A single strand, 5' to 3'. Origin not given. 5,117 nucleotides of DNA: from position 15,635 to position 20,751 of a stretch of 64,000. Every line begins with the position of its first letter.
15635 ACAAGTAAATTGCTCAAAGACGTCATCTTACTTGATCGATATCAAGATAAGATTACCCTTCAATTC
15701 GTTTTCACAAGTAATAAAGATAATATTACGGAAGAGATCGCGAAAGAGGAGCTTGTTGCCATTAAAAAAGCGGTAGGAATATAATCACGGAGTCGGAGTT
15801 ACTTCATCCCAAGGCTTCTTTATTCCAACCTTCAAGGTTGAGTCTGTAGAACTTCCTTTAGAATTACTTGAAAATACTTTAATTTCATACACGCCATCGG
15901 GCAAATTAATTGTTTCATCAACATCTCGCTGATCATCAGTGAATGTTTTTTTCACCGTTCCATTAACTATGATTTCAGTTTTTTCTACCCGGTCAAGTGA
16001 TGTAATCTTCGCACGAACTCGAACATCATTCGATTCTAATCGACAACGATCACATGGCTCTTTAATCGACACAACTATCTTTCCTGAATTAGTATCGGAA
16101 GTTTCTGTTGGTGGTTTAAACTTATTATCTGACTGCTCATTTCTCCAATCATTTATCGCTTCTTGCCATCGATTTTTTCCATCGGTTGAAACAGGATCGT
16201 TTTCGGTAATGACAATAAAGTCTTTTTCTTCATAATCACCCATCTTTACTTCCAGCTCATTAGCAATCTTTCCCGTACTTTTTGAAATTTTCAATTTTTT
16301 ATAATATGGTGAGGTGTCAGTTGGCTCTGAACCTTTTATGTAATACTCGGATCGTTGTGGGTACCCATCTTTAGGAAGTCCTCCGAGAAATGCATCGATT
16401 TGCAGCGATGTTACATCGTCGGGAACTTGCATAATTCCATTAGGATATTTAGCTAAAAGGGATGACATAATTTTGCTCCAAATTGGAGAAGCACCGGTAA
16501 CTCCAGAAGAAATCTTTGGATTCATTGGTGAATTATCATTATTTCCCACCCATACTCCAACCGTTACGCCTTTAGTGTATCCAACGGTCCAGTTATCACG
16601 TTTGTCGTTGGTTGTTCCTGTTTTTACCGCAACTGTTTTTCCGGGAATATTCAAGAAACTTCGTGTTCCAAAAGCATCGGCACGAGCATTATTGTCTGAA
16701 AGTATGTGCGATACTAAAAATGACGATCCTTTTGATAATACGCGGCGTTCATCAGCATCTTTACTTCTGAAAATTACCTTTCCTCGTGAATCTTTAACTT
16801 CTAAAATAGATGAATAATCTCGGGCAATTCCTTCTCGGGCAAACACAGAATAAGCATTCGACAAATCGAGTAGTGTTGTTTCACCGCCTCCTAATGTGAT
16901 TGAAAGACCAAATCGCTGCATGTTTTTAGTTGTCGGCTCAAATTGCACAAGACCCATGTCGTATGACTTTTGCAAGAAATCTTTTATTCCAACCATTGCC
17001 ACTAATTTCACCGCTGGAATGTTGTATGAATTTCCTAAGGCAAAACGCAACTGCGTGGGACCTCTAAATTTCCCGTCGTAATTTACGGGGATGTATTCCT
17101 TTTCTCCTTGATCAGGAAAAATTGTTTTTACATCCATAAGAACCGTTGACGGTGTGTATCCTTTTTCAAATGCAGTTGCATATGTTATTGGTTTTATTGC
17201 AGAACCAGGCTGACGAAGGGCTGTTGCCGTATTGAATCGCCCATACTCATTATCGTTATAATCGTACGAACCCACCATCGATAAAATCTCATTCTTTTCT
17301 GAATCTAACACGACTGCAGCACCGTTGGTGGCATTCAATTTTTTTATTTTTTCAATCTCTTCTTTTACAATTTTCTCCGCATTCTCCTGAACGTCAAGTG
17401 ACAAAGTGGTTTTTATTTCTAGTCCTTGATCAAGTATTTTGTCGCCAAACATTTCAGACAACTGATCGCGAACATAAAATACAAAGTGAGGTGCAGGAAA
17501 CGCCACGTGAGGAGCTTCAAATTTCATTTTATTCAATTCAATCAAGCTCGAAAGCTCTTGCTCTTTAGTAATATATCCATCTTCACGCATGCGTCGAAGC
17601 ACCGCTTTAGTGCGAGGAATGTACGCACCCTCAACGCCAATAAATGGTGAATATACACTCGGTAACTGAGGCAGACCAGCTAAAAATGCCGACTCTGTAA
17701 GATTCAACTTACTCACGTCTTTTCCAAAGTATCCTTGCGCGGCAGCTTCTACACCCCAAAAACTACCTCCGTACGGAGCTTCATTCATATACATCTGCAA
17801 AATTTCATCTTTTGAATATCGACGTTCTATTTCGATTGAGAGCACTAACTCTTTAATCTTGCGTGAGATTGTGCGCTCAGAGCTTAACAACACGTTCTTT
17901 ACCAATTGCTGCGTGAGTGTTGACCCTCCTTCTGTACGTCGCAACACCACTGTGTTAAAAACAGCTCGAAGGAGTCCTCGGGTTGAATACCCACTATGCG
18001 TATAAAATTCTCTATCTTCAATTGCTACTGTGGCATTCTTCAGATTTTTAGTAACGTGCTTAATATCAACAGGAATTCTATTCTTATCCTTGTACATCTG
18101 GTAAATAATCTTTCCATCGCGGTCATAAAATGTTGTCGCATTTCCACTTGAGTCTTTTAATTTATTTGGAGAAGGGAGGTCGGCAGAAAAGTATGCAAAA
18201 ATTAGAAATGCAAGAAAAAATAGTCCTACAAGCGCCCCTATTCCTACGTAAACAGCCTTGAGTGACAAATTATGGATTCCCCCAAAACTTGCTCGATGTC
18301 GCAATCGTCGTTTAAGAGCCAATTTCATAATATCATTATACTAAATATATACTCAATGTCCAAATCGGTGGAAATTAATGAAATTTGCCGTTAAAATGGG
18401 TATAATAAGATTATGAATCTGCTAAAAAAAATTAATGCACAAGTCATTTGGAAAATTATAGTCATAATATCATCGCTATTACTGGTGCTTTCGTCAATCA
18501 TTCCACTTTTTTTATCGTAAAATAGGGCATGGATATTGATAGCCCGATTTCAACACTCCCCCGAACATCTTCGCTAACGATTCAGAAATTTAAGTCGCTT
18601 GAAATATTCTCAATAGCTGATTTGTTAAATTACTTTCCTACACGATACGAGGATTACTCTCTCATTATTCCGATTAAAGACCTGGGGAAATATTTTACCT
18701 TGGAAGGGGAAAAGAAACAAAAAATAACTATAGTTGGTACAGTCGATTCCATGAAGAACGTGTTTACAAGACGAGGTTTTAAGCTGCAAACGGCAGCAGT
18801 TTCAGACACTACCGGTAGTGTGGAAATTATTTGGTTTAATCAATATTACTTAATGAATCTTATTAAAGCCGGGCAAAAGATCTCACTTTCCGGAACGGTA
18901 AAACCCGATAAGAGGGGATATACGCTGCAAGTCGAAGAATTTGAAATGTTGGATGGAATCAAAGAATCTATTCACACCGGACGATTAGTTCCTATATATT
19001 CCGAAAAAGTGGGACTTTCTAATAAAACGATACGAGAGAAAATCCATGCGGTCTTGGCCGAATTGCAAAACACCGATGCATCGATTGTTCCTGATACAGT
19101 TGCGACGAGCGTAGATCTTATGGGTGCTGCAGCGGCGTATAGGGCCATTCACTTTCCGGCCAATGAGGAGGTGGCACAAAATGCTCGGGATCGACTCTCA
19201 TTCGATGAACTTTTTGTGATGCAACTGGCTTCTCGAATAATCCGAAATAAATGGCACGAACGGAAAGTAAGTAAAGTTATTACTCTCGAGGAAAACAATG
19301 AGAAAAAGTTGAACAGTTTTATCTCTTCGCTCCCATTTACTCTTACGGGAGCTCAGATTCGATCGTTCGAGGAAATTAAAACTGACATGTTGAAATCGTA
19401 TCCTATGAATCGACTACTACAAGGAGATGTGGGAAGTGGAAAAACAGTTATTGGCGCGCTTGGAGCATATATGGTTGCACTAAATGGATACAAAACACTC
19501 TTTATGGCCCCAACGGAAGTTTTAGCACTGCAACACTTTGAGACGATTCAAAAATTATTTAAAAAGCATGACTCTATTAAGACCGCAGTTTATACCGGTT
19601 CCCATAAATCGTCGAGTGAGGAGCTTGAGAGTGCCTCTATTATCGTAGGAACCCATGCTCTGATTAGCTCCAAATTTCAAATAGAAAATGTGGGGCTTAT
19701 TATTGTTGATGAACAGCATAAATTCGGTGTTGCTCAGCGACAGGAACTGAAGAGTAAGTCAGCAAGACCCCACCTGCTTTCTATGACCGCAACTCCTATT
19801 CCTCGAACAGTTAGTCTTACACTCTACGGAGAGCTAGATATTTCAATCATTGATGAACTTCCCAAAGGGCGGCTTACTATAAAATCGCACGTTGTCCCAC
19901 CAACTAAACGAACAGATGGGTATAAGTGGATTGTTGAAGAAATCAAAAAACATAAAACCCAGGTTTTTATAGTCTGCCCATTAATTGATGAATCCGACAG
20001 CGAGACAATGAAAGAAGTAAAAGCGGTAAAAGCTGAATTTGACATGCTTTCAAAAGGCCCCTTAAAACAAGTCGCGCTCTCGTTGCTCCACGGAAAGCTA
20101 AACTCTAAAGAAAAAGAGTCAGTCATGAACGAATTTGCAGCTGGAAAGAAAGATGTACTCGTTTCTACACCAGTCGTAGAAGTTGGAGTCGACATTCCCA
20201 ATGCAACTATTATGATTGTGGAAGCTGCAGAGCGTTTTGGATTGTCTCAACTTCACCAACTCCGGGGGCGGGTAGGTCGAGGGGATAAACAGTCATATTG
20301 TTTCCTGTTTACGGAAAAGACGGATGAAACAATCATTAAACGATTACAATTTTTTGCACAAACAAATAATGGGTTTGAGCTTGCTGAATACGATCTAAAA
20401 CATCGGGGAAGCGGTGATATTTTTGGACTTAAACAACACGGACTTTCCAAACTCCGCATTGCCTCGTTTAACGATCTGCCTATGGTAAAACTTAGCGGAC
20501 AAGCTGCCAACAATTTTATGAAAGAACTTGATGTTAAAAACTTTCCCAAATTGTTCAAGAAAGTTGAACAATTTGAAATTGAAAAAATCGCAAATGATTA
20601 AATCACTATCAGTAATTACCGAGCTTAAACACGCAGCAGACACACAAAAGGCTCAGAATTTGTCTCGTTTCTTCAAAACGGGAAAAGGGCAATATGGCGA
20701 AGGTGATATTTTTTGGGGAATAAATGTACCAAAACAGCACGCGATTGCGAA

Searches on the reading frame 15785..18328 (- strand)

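Call 30: search_protein_families(library=pfam, proteins=[window:15785-18328:-])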
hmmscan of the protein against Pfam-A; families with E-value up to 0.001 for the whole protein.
window:15785-18328:- (847 aa): 2 families
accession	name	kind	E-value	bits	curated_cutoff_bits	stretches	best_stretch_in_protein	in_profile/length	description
PF00912.28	Transgly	-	6.9e-59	198.7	27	1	72-247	2-177/178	Transglycosylase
PF00905.27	Transpeptidase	-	2e-21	76.9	22.1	1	336-599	1-280/299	Penicillin binding protein transpeptidase domain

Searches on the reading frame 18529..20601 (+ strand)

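Call 31: search_protein_families(library=pfam, proteins=[window:18529-20601:+])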
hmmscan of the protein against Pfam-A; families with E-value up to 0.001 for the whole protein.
window:18529-20601:+ (690 aa): 8 families
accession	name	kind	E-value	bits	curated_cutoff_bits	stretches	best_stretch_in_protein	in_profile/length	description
PF00270.35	DEAD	-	4.2e-23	82.3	26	1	293-428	15-164/167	DEAD/DEAH box helicase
PF17191.10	RecG_wedge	-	7.7e-20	71.5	23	1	21-174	16-157/162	RecG wedge domain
PF00271.37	Helicase_C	-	1.1e-18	67.9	23.5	1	467-584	5-108/110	Helicase conserved C-terminal domain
PF04851.21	ResIII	-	4.8e-16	59.6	22.5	1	275-423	7-162/164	Type III restriction enzyme, res subunit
PF01336.31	tRNA_anti-codon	-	3.1e-11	43.5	27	1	66-141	1-75/75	OB-fold nucleic acid binding domain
PF22590.2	Cas3-like_C_2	-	7.7e-06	26.6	27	1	496-585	11-104/106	CRISPR-associated nuclease/helicase Cas3, C-terminal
PF19833.4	RecG_dom3_C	-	9e-06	26.1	26.8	1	612-664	1-55/87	ATP-dependent DNA helicase RecG, domain 3, C-terminal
PF13604.12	AAA_30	-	0.00045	20.4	27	0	286-408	12-109/191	AAA domain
